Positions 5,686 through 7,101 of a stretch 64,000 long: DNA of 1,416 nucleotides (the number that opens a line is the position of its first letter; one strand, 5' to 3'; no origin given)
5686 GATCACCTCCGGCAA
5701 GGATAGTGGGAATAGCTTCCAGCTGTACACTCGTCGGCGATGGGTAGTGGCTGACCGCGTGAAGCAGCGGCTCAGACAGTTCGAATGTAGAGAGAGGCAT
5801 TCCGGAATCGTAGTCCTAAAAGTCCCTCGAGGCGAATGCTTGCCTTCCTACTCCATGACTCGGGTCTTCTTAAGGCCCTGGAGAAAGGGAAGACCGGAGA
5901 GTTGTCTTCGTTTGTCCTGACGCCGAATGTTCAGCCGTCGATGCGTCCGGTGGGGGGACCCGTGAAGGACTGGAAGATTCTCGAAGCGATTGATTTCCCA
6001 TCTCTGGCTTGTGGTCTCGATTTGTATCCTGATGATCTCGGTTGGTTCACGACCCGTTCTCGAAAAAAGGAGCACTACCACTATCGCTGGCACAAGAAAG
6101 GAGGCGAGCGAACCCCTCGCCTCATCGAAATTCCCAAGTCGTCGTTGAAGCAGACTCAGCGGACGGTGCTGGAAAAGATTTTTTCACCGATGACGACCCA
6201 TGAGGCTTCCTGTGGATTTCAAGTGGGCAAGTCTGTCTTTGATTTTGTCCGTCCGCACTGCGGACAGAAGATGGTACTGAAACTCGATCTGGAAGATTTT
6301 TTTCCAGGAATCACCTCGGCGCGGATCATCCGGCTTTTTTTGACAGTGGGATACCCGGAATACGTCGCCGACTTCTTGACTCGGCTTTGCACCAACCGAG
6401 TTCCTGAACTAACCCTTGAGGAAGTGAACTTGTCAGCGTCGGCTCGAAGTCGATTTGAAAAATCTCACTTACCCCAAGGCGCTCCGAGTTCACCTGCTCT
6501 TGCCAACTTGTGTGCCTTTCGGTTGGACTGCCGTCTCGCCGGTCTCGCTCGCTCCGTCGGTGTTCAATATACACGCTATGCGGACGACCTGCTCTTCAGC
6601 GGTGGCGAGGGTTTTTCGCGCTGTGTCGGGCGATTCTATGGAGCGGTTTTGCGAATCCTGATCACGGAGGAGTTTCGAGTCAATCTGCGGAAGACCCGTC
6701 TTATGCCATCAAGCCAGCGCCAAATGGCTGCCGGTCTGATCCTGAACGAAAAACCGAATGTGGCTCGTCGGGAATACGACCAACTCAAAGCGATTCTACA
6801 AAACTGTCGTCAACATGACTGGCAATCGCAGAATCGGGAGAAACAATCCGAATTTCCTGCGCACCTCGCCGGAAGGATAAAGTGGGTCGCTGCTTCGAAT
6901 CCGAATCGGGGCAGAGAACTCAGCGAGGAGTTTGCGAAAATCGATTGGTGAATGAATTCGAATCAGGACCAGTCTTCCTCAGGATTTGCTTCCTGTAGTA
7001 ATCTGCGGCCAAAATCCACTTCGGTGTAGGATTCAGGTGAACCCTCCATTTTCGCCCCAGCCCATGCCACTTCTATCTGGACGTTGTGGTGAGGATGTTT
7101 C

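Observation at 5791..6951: Stand-alone retron-like reverse transcriptase with no room for an msr-msd RNA and deviant retron signatures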

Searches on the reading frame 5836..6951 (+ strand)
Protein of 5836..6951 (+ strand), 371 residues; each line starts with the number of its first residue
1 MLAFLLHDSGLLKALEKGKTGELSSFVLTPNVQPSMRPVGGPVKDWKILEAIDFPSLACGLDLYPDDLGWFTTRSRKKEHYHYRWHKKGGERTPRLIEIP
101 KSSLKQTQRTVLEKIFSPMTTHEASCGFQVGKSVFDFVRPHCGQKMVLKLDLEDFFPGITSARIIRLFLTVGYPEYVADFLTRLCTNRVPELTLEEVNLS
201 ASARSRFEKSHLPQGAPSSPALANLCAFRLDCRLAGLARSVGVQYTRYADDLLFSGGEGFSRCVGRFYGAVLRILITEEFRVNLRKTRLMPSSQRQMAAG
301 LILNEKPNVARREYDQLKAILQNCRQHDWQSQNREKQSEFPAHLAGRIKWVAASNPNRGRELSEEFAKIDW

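Call 7: search_protein_families(library=pfam, proteins=[window:5836-6951:+], max_evalue=0.01)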
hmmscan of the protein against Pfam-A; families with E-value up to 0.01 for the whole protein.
window:5836-6951:+ (371 aa): 1 family
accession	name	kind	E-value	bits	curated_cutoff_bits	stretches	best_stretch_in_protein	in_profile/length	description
PF00078.32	RVT_1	-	3.4e-23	82.9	29.6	1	87-291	3-195/205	Reverse transcriptase (RNA-dependent DNA polymerase)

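Call 8: search_protein_families(library=padloc, proteins=[window:5836-6951:+], max_evalue=0.01)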
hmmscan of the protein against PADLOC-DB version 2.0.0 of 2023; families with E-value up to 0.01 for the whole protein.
window:5836-6951:+ (371 aa): 52 families (the best 25 are shown)
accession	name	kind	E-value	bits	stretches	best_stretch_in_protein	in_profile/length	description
PDLC02949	RT_other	-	2.3e-123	410.9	1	38-371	142-470/481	-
PDLC03740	RT_outgroup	-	1.1e-117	391.7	1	39-371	75-407/407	retron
PDLC02956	RT_XIII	-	1e-82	276.6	1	57-369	119-423/469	-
PDLC02944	RT_III-A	-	6.8e-73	244.8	1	75-371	64-370/597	-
PDLC02946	RT_III-A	-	3.4e-62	208.5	2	209-371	168-329/330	-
PDLC02945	RT_III-A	-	4e-62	208.4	1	74-371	62-360/362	-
PDLC02942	RT_III-A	-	1.9e-58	196.2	1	76-357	66-323/341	-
PDLC02941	RT_II-A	-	4.8e-58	194.7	2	209-352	147-279/309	-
PDLC02960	RT-Protease_XI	-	1.4e-57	193.8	1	54-352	9-298/506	single gene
PDLC02959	RT-Protease_XI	-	3.2e-57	192.6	1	53-352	10-301/510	single gene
PDLC02961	RT-TIR_XII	-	1.9e-54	183.3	2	209-352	152-310/475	single gene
PDLC02943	RT_III-A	-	4.1e-54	181.6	2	209-357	156-304/322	-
PDLC02962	RT-TIR_XII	-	1.7e-53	180.2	2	209-334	150-282/478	single gene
PDLC02955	RT_X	-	3.1e-50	169.1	1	77-345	20-263/272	-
PDLC03739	RT_Ec107-like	-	1.1e-49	167.4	2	209-358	144-294/307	retron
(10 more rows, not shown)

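Call 9: search_protein_families(library=ncbifam, proteins=[window:5836-6951:+], max_evalue=0.01)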
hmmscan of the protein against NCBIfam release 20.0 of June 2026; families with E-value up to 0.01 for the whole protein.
window:5836-6951:+ (371 aa): 6 families
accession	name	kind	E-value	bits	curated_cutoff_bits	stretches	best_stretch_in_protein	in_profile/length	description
NF038233.2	retron_St85_RT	exception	1e-50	172.7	235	1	75-363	20-285/289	retron St85 family RNA-directed DNA polymerase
NF042941.1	Retron_TIR_antiphage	equivalog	1.7e-43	149.1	600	2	208-335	136-276/464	TIR domain-containing anti-phage reverse transcriptase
NF038237.1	retron_Ec67_fus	exception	3.8e-42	144.5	450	1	60-353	16-313/572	retron Ec67 family RNA-directed DNA polymerase/endonuclease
TIGR04416.1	group_II_RT_mat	equivalog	4.2e-10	39.3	300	1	105-296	79-258/353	group II intron reverse transcriptase/maturase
NF041746.1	Drt2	equivalog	2.2e-08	33.7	390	1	205-254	217-266/416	antiviral reverse transcriptase Drt2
NF041747.1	Drt3a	equivalog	0.0039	16.6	200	1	144-295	110-243/412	antiviral reverse transcriptase Drt3a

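Call 10: find_homologous_proteins(query=window:5836-6951:+)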
Query window:5836-6951:+ (371 aa): 7310 proteins with E <= 0.001 among 8000 candidates; the best 120 are listed.
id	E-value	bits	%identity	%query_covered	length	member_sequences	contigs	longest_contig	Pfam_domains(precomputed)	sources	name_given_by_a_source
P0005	1.5e-252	855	100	100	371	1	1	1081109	PF00078.33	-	-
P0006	1.6e-135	470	60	97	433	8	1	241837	PF00078.33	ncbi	-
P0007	6.4e-135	468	62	92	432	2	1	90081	PF00078.33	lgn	-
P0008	1.2e-133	464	58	97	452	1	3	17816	PF00078.33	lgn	-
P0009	2.6e-131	456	58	99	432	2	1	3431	PF00078.33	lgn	-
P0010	9.1e-130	451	58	96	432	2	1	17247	PF00078.33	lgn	-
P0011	4.1e-123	429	55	96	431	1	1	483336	PF00078.33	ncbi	-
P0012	5.7e-123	429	55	97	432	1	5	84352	PF00078.33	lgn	-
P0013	5.1e-122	425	56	96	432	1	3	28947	PF00078.33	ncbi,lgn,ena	-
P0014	6.3e-121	422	54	97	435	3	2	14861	PF00078.33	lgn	-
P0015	4.8e-120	419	55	97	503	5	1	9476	PF00078.33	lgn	-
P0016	6.3e-119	415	55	91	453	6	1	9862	PF00078.33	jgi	-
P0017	1.4e-116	408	53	97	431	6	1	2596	PF00078.33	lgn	-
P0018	2.4e-116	407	54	98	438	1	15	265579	PF00078.33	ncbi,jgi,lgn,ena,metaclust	metaclust:\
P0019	3.1e-116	406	51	97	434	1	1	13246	PF00078.33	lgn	-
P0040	1.3e-107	378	53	92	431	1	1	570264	PF00078.33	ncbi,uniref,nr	ncbi:reverse transcriptase family protein [Luteolibacter arcticus]|uniref:RNA-directed DNA polymeras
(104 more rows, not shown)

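Call 14: find_encoding_contigs(protein=P0006, flank=6000, max_places=3)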
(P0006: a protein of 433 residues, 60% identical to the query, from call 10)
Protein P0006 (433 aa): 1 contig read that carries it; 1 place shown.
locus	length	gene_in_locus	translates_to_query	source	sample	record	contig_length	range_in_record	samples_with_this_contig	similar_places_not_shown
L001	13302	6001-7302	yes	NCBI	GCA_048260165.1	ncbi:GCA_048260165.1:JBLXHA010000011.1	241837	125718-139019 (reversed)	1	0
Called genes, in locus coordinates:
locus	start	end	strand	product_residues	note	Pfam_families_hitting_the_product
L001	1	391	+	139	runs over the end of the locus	PF02367:TsaE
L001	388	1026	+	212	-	PF00814:TsaD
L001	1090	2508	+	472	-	PF03062:MBOAT, PF13813:MBOAT_2 (faint)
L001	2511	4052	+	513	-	PF16822:ALGX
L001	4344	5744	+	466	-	PF00270:DEAD, PF00271:Helicase_C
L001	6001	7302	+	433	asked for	PF00078:RVT_1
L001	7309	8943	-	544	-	-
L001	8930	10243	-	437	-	PF00083:Sugar_tr, PF07690:MFS_1, PF00083:Sugar_tr (weak)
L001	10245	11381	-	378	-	PF00108:Thiolase_N, PF00109:ketoacyl-synt, PF08545:ACP_syn_III (faint), PF02803:Thiolase_C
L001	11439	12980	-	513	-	PF01144:CoA_trans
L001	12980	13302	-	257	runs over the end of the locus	PF00106:adh_short, PF08659:KR, PF13561:adh_short_C2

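Call 15: find_encoding_contigs(protein=P0040, flank=6000, max_places=3)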
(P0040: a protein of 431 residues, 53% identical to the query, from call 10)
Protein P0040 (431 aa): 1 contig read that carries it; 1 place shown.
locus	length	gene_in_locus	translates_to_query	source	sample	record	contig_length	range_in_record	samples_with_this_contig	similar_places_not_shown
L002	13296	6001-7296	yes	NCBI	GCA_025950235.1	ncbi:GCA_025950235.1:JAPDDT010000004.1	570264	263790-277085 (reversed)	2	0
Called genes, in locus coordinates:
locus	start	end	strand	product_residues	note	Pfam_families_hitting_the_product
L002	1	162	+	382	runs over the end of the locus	PF12704:MacB_PCD, PF02687:FtsX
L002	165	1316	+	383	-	PF12704:MacB_PCD, PF02687:FtsX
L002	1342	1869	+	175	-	-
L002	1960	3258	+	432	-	PF02417:Chromate_transp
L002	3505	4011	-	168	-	PF00436:SSB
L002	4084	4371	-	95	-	PF01250:Ribosomal_S6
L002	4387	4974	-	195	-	PF01195:Pept_tRNA_hydro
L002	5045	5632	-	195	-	PF01386:Ribosomal_L25p, PF14693:Ribosomal_TL5_C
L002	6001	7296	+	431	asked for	PF00078:RVT_1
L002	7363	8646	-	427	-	PF08448:PAS_4, PF00512:HisKA, PF02518:HATPase_c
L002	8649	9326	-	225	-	PF00072:Response_reg, PF00486:Trans_reg_C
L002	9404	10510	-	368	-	PF22451:NirdL-like_HTH (weak), PF17805:AsnC_trans_reg2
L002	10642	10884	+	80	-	PF01402:RHH_1, PF19807:DUF6290 (weak)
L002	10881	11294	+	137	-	PF01850:PIN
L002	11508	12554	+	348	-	PF00044:Gp_dh_N, PF02800:Gp_dh_C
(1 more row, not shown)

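Call 16: find_encoding_contigs(protein=P0011, flank=6000, max_places=3)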
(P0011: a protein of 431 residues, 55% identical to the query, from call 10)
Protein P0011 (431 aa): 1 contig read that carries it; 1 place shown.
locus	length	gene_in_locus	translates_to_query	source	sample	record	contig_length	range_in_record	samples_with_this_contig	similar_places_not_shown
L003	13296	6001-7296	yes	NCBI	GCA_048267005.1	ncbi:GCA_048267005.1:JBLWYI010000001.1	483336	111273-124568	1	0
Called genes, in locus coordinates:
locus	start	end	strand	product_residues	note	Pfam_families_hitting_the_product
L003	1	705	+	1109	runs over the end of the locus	PF08379:Bact_transglu_N, PF01841:Transglut_core, PF09899:DUF2126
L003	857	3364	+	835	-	PF04174:CP_ATPgrasp_1, PF14403:CP_ATPgrasp_2, PF04168:Alpha-E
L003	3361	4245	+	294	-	PF08379:Bact_transglu_N, PF01841:Transglut_core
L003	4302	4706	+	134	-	-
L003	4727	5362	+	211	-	-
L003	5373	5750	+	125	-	PF00903:Glyoxalase, PF12681:Glyoxalase_2, PF13669:Glyoxalase_4 (weak), PF18029:Glyoxalase_6 (weak)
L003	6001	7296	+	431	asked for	PF00078:RVT_1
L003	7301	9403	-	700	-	PF00657:Lipase_GDSL, PF13472:Lipase_GDSL_2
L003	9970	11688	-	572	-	PF00884:Sulfatase, PF01663:Phosphodiest (faint), PF02995:DUF229 (faint), PF16347:SGSH_C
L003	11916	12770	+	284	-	PF04909:Amidohydro_2 (weak)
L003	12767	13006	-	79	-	-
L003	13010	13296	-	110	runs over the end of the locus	-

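Call 44: search_solved_structures(query=window:5836-6951:+, max_evalue=0.001, show_alignments=3)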
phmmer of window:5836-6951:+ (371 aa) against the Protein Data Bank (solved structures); distinct sequences matched with E-value up to 0.001: 15.
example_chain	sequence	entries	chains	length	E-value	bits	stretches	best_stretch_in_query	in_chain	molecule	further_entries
7v9u_A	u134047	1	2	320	3.4e-35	124.9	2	209-322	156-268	RNA-directed DNA polymerase from retron EC86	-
7v9x_A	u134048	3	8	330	3.7e-35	124.8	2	209-322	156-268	RNA-directed DNA polymerase from retron EC86 | Retron Ec86 reverse transcriptase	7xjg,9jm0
8qbk_A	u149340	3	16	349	4.8e-35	124.4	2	209-322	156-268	Retron Ec86 reverse transcriptase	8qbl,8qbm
9l7p_E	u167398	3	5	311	3.5e-22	82.1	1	93-327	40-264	Retron St85 family RNA-directed DNA polymerase | Retron I-A Ec78 reverse transcriptase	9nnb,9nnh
9kjx_A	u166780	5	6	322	3.9e-22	81.9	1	93-327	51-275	RNA-directed DNA polymerase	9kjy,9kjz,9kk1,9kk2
9vhe_A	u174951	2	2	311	1.1e-21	80.4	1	94-329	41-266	Retron Ec78 reverse transcriptase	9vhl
22et_A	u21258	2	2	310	5.6e-20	74.8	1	94-310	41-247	Retron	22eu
9lm3_A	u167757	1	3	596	5.6e-19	71.5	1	94-321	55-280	Retron Ec67 protein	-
9i2f_C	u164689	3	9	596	9.2e-19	70.8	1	94-321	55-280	Retron Ec67 protein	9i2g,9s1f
36ht_A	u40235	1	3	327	5.4e-17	65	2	209-317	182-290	Retron-Kva2 Reverse Transcriptase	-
9e8z_H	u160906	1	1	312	2.8e-12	49.5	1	74-259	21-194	Retron Ec83 reverse transcriptase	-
9n69_E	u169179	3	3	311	3e-11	46.1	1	85-307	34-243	RNA-directed DNA polymerase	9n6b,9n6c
23or_A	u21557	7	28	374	2.9e-08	36.3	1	117-284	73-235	Retron Eco8 reverse transcriptase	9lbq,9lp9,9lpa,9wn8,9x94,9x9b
9p4j_E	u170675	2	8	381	3e-08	36.2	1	117-284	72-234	Retron Eco8 reverse transcriptase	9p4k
6ar1_A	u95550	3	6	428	0.00015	24.1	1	104-280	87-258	GsI-IIC RT | Trt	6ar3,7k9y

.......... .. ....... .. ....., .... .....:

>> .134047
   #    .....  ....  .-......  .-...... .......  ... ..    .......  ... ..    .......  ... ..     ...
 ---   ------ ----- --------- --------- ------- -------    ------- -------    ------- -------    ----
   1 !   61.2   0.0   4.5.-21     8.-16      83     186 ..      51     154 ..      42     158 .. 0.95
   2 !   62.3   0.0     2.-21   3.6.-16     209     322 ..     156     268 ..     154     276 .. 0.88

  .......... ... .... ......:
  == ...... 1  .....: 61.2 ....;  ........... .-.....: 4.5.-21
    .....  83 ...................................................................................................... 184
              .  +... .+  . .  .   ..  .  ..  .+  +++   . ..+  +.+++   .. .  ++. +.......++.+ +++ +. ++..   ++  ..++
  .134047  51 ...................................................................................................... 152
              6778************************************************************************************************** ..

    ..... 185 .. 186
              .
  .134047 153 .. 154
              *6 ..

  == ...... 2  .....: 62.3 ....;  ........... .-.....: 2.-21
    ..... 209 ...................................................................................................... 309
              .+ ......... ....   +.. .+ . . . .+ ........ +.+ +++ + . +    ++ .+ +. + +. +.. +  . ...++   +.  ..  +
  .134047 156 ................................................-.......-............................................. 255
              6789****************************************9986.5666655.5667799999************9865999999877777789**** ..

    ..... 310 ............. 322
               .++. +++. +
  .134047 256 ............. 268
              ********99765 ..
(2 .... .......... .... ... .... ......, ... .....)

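Call 80: predict_structure(alignment_id=A4)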
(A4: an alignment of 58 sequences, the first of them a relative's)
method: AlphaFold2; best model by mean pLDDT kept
length: 433 residues; sequences in the alignment: 58
mean_pLDDT: 93.2   pTM: 0.88
mean pLDDT of the five models: 93.2, 92.9, 91.7, 91.6, 91.3
residues with pLDDT >= 90: 365; 70-90: 61; 50-70: 7; < 50: 0
segments of 3 or more residues with pLDDT < 50: none
pLDDT, mean of each block of 10 residues (from residue 1): 85 90 92 84 94 82 94 92 87 86 94 97 97 79 90 86 97 97 93 93 98 95 96 95 96 91 92 96 97 98 97 98 98 98 96 95 93 95 97 92 95 93 98 91
secondary structure, 60 per line:
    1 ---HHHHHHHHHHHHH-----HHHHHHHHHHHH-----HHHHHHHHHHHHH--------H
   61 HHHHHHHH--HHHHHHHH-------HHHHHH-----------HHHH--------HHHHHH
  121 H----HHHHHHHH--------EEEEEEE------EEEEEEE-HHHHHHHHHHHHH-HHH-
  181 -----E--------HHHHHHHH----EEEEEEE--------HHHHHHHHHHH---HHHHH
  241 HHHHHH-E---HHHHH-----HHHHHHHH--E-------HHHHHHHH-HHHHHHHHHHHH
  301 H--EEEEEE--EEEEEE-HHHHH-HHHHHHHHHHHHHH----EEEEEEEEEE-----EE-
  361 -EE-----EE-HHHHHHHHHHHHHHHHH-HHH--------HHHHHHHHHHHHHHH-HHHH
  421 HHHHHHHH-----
elements in order: H4-16 H22-33 H39-51 H60-68 H71-78 H86-91 H103-106 H115-121 H126-133 E142-148 E155-161 H163-175 H195-202 E207-213 H222-232 H236-246 H252-256 H262-269 H280-287 H289-301 E304-309 E312-317 H319-323 H325-338 E343-352 H372-388 H401-415 H417-428

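Call 82: fold_search(model_id=the predicted structure, library=pdb)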
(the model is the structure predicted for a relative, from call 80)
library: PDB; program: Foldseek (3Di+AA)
matches with E <= 10: 1396; with E <= 0.001: 405
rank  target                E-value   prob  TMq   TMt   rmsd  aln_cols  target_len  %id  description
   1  7v9x_A                1.3e-20  1.00  0.60  0.81   3.6       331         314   28  Cryo-EM structure of E.coli retron-Ec86 in complex with its effector at 2.8 angstrom (released 2022-08-31)
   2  7v9u_A                1.2e-19  1.00  0.60  0.82   3.1       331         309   28  Cryo-EM structure of E.coli retron-Ec86 (RT-msDNA-RNA) at 3.2 angstrom (released 2022-08-31)
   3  9lm3_E                2.3e-18  1.00  0.57  0.43   4.8       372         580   25  cryo-EM structure of retron Eco2 (released 2025-09-17)
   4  9lm3_A                2.5e-18  1.00  0.58  0.44   4.2       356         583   26  cryo-EM structure of retron Eco2 (released 2025-09-17)
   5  9i2f_C                4.8e-18  1.00  0.58  0.44   4.7       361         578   26  Cryo-EM structure of retron Eco2 (Ec67) (released 2026-02-04)
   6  9kjx_A                1.7e-17  1.00  0.59  0.81   3.5       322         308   24  Cryo-EM structure of the Retron-Eco7 complex (state 1) (released 2025-11-12)
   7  9nnb_B                4.5e-17  1.00  0.58  0.79   3.7       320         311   25  Cryo-EM structure of the Retron Ec78 complex, PtuA:PtuB:RT (4:2:1) (released 2025-10-08)
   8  9i2f_A                4.5e-17  1.00  0.57  0.43   5.5       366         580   26  Cryo-EM structure of retron Eco2 (Ec67) (released 2026-02-04)
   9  9s1f_A                1.8e-16  1.00  0.56  0.43   5.5       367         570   24  Cryo-EM structure of activated retron Eco2 (Ec67) (released 2026-02-18)
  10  9n69_E                2.9e-15  1.00  0.55  0.75   4.3       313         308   22  Structure of the retron IA complex with HNH nuclease in the "down" orientation (released 2025-04-23)
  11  9l7p_E                3.6e-15  1.00  0.57  0.77   4.0       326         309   24  Cryo-EM structure of retron Ec78 system complex (released 2025-12-10)
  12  9vhe_A                4.5e-15  1.00  0.54  0.83   3.5       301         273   25  cryoEM structure of retron-Eco7 complex (released 2025-12-31)
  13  9lp9_A                1.3e-13  1.00  0.53  0.61   5.8       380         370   14  The cryo-EM structure of retron Eco8 in a standby state (released 2025-11-19)
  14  9e8z_H                1.7e-13  1.00  0.58  0.80   3.8       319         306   22  4-component structure of retron Ec83 (released 2025-07-02)
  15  9p4k_E                1.9e-13  1.00  0.56  0.65   5.2       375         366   14  The structure of Retron Eco8-SSB complex (released 2025-11-12)
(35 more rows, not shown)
